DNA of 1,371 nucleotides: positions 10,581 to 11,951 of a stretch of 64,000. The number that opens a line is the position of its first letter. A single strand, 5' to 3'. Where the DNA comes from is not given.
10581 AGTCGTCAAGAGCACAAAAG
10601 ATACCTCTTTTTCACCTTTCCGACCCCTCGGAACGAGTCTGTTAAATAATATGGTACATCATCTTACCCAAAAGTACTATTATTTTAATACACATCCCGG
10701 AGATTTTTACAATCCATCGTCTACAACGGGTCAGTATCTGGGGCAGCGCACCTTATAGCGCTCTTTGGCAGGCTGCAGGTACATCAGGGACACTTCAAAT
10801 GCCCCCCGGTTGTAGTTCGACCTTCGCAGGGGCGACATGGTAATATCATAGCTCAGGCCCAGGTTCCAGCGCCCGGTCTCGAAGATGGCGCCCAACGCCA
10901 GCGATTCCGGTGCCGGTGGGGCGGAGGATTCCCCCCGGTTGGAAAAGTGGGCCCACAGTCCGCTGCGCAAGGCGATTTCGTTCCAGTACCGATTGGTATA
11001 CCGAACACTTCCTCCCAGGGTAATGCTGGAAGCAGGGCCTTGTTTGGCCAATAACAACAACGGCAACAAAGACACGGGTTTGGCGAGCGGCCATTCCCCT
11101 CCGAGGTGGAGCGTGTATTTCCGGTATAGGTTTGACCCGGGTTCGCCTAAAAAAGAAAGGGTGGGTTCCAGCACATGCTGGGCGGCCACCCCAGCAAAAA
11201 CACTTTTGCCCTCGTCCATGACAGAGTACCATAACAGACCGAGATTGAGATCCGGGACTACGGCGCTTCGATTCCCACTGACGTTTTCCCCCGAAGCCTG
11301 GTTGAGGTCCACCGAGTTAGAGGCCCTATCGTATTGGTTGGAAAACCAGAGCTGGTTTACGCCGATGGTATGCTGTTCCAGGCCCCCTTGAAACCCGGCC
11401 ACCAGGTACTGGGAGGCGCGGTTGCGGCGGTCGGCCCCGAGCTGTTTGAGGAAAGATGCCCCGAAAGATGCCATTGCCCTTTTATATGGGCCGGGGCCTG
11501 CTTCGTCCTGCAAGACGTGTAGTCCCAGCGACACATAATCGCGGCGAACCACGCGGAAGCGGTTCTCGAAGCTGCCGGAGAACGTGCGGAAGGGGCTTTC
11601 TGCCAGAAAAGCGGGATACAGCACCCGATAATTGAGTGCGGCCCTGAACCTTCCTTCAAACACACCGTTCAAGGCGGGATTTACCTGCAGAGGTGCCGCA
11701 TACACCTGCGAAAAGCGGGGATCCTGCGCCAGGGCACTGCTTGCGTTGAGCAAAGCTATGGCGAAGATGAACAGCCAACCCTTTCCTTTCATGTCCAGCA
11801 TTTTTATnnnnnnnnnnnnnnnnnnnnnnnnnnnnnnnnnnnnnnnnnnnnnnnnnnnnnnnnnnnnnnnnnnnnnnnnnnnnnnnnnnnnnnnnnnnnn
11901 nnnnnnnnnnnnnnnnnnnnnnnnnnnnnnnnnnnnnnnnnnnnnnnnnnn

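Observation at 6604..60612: Dispersed palindromic MITE/REP-like element in at least 12 intergenic regions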

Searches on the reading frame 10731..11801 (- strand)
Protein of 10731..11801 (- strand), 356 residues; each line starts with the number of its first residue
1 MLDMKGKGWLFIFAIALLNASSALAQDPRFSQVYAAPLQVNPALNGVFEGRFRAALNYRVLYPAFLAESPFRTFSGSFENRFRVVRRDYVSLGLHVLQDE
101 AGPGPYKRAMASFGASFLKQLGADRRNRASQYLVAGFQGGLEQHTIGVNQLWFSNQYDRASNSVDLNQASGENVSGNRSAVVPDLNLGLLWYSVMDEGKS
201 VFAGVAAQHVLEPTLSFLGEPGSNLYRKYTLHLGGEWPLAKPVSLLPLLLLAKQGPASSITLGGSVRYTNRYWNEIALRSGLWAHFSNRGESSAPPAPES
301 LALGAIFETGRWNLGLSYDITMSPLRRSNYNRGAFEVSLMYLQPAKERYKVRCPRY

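Call 10: search_protein_families(library=pfam, proteins=[window:10731-11801:-])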
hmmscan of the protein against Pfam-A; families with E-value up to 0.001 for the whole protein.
window:10731-11801:- (356 aa): 1 family
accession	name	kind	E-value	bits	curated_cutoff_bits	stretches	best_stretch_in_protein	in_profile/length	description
PF11751.14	PorP_SprF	-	1e-28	101.1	22.3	1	25-341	4-273/273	Type IX secretion system membrane protein PorP/SprF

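Call 40: find_homologous_proteins(query=window:10731-11801:-, max_evalue=1e-40)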
Query window:10731-11801:- (356 aa): 161 proteins with E <= 1e-40 among 8000 candidates; the best 120 are listed.
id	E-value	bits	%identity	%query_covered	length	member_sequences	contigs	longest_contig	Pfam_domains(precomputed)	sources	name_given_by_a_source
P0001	3.0e-221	752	91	100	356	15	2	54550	PF11751.15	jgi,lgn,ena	jgi:type IX secretion system PorP/SprF family membrane protein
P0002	4.6e-207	705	86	99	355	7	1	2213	PF11751.15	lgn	-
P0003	2.4e-133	463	59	97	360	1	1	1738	PF11751.15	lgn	-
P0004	3.2e-128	446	56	99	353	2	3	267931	PF11751.15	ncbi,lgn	-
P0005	1.0e-125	438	56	97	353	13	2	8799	PF11751.15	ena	-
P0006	1.5e-123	431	58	96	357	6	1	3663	PF11751.15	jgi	-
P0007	3.9e-122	426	56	98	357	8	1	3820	PF11751.15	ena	-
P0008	1.7e-121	424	58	95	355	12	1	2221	PF11751.15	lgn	-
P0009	6.8e-118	412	56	93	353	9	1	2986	PF11751.15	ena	-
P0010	1.2e-117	411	56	93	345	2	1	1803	PF11751.15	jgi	jgi:type IX secretion system PorP/SprF family membrane protein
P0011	2.2e-108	381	50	100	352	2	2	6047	PF11751.15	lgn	-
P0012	3.8e-99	350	49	93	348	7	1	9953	PF11751.15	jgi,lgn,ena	jgi:type IX secretion system PorP/SprF family membrane protein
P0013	3.4e-97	344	47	99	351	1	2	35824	PF11751.15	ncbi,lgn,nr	ncbi:MAG: PorP/SprF family type IX secretion system membrane protein [Lewinellaceae bacterium]|nr:Po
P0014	1.1e-95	339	47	94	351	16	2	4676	PF11751.15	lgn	-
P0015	2.0e-95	338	48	97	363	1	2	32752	PF11751.15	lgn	-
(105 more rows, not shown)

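Call 41: find_encoding_contigs(protein=P0001, flank=10000, max_places=4)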
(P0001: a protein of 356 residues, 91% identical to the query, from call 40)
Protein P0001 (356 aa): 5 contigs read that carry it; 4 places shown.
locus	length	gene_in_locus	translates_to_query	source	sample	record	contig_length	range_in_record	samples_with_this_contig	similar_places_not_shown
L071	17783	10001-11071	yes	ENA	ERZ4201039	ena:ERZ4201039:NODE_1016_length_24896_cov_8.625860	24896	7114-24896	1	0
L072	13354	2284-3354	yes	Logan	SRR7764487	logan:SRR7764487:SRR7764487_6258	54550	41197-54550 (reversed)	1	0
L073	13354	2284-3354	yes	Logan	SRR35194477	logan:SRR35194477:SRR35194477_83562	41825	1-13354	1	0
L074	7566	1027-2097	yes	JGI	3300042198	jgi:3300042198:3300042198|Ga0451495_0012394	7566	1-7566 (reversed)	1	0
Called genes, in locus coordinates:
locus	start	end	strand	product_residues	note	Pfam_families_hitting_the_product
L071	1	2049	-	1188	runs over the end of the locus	-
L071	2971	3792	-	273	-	PF06325:PrmA, PF05175:MTS, PF13489:Methyltransf_23, PF13847:Methyltransf_31, PF13649:Methyltransf_25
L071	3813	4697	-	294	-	PF00763:THF_DHG_CYH, PF02882:THF_DHG_CYH_C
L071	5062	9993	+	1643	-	PF01483:P_proprotein (faint), PF13573:SprB, PF13585:CHU_C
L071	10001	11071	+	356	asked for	PF11751:PorP_SprF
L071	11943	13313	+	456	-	PF13620:CarboxypepD_reg, PF13715:CarbopepD_reg_2, PF05036:SPOR (weak)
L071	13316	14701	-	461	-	PF00675:Peptidase_M16, PF05193:Peptidase_M16_C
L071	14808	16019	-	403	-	PF00675:Peptidase_M16, PF05193:Peptidase_M16_C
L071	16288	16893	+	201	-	-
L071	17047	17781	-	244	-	?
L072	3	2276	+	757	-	?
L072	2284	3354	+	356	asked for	PF11751:PorP_SprF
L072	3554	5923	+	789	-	PF00515:TPR_1 (faint), PF07719:TPR_2 (faint), PF13181:TPR_8 (faint), PF13424:TPR_12 (faint), PF13174:TPR_6 (faint), PF07676:PD40 (weak), PF13620:CarboxypepD_reg, PF13715:CarbopepD_reg_2, +2 more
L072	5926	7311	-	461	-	PF00675:Peptidase_M16, PF05193:Peptidase_M16_C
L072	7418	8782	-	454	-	PF00675:Peptidase_M16, PF05193:Peptidase_M16_C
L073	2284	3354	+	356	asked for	PF11751:PorP_SprF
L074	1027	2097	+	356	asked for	PF11751:PorP_SprF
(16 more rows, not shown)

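Call 42: find_encoding_contigs(protein=P0002, flank=10000, max_places=4)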
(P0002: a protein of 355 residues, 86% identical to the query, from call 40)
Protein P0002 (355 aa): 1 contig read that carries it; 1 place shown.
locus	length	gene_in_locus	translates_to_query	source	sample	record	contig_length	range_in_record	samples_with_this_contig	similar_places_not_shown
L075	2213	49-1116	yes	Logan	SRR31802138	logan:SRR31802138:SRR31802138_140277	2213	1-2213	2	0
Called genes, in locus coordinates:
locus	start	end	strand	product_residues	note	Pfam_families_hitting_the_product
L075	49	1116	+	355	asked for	PF11751:PorP_SprF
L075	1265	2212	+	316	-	?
